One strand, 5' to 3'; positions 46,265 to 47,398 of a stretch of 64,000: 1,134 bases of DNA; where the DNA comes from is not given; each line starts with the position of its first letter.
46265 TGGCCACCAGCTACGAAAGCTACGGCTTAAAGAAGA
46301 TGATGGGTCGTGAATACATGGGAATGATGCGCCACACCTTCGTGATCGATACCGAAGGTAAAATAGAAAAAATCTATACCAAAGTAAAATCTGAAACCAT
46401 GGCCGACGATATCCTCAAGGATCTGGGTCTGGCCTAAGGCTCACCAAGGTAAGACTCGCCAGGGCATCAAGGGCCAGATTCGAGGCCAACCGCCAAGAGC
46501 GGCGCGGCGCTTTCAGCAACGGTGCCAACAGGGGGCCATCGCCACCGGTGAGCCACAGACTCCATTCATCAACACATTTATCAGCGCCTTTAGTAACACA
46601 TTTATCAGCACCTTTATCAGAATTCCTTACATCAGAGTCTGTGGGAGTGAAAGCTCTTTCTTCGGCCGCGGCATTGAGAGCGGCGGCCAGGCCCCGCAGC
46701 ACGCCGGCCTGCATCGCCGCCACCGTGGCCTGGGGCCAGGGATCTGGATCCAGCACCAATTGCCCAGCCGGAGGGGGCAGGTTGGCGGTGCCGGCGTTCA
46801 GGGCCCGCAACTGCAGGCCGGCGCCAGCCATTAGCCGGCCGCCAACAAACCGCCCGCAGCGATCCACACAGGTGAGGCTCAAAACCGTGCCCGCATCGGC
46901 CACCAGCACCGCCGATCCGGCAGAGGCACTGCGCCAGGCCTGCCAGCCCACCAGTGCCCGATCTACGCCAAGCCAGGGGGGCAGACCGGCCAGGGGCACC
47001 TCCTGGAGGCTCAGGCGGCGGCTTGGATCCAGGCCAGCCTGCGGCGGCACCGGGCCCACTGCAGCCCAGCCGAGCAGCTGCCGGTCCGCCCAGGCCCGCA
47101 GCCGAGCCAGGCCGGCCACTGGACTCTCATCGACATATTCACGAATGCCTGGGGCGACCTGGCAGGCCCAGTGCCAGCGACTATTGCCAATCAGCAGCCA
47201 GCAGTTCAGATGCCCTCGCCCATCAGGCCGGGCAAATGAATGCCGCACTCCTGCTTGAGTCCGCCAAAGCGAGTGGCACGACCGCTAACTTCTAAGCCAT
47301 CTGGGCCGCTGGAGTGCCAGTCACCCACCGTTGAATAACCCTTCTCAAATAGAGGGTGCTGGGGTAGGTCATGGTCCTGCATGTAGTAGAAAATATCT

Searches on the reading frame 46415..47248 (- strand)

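Call 9: search_protein_families(library=pfam, proteins=[window:46415-47248:-])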
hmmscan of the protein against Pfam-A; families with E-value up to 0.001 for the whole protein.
window:46415-47248:- (277 aa): 1 family
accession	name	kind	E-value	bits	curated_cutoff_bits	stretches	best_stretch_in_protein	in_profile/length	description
PF03309.20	Pan_kinase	-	5.4e-16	59.5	24.7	1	93-194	104-202/205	Type III pantothenate kinase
